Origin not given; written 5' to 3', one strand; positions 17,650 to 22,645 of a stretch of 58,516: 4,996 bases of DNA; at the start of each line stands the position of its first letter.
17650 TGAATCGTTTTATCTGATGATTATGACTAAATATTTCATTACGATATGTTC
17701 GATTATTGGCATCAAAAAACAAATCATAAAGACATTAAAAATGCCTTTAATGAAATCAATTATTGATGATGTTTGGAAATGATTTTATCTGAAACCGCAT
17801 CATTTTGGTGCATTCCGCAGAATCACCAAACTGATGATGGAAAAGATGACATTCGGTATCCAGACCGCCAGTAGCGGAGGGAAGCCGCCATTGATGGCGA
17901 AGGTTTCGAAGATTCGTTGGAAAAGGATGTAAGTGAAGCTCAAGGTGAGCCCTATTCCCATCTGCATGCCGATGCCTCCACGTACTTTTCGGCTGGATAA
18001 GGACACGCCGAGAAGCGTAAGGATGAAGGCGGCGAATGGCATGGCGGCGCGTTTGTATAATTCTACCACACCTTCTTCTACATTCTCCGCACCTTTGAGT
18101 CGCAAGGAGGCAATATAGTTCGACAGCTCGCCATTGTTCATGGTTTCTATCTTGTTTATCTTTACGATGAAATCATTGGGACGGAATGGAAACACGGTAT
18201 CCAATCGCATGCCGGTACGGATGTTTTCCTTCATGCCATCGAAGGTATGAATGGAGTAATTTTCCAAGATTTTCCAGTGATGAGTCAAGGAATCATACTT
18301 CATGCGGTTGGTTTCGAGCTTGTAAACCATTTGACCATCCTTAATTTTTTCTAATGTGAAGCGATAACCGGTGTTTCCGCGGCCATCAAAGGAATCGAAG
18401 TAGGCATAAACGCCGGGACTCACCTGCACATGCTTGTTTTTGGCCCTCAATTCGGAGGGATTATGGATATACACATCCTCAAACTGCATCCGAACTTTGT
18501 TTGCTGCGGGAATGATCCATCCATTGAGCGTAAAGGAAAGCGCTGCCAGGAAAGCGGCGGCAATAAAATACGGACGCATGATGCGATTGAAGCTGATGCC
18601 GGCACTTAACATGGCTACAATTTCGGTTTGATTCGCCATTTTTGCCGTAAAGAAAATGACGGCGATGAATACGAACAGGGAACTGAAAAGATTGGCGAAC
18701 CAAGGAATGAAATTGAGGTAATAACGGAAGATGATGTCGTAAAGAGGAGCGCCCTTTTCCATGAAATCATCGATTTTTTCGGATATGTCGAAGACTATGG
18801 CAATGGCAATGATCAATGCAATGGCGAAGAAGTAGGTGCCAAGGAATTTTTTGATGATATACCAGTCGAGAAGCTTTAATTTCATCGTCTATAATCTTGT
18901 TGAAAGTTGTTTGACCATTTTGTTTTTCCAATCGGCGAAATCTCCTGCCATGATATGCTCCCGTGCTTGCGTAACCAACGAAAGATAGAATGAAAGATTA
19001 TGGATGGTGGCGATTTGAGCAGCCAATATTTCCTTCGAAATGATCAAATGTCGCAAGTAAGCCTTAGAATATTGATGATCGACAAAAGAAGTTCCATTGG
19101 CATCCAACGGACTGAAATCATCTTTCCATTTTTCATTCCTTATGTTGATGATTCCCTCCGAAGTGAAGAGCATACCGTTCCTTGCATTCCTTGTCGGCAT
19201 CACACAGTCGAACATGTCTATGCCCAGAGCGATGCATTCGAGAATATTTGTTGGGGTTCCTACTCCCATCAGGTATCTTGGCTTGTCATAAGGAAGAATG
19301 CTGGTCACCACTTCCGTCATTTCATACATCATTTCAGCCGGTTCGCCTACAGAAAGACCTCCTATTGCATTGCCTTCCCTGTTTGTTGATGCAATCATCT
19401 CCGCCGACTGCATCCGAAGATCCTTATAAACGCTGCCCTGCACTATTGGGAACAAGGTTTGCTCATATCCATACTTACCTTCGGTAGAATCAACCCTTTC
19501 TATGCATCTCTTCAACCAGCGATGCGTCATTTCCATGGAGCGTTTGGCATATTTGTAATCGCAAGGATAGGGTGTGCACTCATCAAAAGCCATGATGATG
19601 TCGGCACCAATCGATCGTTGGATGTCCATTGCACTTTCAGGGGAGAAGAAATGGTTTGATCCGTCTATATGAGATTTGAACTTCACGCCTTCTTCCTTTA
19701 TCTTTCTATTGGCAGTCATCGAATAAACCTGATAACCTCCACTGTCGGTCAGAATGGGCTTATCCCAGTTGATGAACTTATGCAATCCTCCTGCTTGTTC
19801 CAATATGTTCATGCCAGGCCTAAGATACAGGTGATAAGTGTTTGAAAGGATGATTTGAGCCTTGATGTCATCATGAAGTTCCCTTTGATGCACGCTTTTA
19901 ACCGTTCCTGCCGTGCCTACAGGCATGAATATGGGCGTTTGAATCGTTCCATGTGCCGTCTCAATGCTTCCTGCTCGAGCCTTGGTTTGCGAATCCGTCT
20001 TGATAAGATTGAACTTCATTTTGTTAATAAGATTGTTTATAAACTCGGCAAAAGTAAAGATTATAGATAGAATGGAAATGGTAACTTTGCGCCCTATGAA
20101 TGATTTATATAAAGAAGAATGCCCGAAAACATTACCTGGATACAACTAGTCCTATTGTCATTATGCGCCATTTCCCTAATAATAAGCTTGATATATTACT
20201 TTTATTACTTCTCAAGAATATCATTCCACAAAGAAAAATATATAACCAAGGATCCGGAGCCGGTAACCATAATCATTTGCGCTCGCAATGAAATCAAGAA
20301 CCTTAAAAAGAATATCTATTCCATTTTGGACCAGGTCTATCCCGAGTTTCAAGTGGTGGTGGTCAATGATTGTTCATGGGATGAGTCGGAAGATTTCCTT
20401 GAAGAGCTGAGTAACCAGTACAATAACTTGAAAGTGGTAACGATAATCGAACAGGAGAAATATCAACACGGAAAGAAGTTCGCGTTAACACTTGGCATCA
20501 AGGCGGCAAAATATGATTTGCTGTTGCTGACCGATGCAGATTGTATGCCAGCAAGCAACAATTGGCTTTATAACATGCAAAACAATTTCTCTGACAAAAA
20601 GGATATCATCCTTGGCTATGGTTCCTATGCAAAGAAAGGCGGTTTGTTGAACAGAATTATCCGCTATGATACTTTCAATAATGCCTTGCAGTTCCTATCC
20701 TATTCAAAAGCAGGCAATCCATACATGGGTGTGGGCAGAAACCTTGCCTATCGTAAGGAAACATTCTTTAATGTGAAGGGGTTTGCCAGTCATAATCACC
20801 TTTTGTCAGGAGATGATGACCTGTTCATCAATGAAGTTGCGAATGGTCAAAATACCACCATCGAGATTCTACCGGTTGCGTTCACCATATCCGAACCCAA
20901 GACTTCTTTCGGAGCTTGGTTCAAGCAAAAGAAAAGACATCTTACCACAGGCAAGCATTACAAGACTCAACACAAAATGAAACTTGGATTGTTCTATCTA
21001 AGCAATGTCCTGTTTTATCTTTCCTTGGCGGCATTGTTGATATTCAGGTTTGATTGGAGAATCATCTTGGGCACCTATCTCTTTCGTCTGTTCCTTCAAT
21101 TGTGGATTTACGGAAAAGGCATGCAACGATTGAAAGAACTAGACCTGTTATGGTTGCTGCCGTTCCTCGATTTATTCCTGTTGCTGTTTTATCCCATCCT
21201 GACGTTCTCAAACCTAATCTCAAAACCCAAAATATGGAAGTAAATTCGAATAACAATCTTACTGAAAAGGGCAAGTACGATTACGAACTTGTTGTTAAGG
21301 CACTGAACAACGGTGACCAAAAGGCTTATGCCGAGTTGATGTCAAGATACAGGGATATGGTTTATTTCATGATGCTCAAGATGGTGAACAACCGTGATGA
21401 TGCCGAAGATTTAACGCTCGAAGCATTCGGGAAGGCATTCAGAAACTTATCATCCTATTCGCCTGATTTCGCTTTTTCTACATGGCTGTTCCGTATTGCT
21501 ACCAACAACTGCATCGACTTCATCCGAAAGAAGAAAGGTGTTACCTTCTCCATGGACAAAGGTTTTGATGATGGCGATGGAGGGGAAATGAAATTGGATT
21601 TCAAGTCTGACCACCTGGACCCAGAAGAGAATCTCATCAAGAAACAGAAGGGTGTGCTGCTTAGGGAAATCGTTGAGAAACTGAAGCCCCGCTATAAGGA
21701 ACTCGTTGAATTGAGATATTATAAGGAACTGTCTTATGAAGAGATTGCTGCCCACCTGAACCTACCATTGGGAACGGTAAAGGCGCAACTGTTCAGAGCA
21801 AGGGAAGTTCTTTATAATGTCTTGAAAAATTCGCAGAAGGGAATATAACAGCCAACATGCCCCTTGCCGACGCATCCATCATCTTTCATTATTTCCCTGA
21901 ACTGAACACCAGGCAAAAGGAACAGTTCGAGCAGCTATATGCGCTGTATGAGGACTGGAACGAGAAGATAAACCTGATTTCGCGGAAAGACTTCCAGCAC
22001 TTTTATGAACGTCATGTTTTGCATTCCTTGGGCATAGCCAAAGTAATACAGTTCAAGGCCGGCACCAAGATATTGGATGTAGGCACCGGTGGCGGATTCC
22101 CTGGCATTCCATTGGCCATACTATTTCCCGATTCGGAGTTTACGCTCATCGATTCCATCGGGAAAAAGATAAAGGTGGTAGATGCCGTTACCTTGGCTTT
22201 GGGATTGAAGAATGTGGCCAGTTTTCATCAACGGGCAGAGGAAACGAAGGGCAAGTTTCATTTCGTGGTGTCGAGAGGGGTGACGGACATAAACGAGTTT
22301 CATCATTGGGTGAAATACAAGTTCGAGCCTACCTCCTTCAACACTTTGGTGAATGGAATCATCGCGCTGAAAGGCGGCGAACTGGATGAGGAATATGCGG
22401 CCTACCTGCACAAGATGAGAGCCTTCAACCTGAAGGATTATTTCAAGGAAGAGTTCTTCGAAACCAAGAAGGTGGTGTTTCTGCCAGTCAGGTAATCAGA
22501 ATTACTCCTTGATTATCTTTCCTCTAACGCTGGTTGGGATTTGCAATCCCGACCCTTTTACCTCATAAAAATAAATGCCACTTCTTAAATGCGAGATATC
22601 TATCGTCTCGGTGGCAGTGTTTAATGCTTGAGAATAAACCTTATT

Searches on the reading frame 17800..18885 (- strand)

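Call 73: search_protein_families(library=pfam, proteins=[window:17800-18885:-], max_evalue=0.0001)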
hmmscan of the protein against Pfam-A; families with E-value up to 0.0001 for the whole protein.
window:17800-18885:- (361 aa): 1 family
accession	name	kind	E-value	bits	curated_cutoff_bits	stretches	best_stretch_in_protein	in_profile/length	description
PF03739.19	LptF_LptG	-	3.5e-69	233.9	27.9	1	8-357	1-352/353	Lipopolysaccharide export system permease LptF/LptG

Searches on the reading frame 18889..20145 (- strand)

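Call 73: search_protein_families(library=pfam, proteins=[window:18889-20145:-], max_evalue=0.0001)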
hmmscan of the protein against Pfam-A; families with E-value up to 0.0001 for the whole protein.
window:18889-20145:- (418 aa): 1 family
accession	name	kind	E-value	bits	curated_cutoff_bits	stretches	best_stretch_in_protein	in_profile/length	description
PF01702.25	TGT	-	2.3e-161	537.2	26.3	1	55-414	2-355/357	Queuine tRNA-ribosyltransferase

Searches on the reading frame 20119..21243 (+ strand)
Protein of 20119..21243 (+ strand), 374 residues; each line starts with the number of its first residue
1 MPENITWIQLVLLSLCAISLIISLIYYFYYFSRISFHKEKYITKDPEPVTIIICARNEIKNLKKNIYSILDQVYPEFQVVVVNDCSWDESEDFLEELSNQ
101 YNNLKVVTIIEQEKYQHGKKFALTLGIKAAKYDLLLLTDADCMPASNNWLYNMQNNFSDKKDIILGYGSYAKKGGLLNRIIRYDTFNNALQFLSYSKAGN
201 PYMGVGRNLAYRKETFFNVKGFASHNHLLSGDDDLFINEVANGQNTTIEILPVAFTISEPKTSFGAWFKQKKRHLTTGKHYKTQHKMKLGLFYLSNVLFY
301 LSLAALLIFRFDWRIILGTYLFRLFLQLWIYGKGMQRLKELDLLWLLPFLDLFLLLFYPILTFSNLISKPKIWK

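Call 73: search_protein_families(library=pfam, proteins=[window:20119-21243:+], max_evalue=0.0001)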
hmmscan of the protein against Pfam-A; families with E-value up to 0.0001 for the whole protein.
window:20119-21243:+ (374 aa): 5 families
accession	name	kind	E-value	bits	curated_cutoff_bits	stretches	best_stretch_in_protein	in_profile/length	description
PF00535.33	Glycos_transf_2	-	2.8e-22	79.9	23.3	1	50-201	1-149/168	Glycosyl transferase family 2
PF13641.12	Glyco_tranf_2_3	-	8.5e-15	55.8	27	1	47-274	2-227/230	Glycosyltransferase like family 2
PF13506.12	Glyco_transf_21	-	2e-10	40.9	21.7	1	107-249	6-145/174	Glycosyl transferase family 21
PF13632.12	Glyco_trans_2_3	-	8.9e-07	29.3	27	1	151-325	17-197/198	Glycosyl transferase family group 2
PF10111.15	Glyco_tranf_2_2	-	1.3e-06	28.6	27.3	1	50-148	1-98/276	Glycosyltransferase like family 2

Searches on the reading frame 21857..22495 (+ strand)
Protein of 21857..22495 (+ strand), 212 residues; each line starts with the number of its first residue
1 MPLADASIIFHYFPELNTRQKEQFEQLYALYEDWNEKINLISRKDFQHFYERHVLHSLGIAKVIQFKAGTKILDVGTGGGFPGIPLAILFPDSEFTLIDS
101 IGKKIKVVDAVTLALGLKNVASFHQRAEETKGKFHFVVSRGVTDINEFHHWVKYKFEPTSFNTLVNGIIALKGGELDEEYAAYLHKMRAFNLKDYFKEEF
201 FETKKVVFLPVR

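Call 73: search_protein_families(library=pfam, proteins=[window:21857-22495:+], max_evalue=0.0001)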
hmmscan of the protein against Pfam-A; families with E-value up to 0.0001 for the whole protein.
window:21857-22495:+ (212 aa): 2 families
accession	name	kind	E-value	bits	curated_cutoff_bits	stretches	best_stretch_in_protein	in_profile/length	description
PF02527.21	GidB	-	2.8e-39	134.8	27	1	20-195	1-171/184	rRNA small subunit methyltransferase G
PF13847.12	Methyltransf_31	-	3.5e-06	27.2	27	1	67-143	2-84/145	Methyltransferase domain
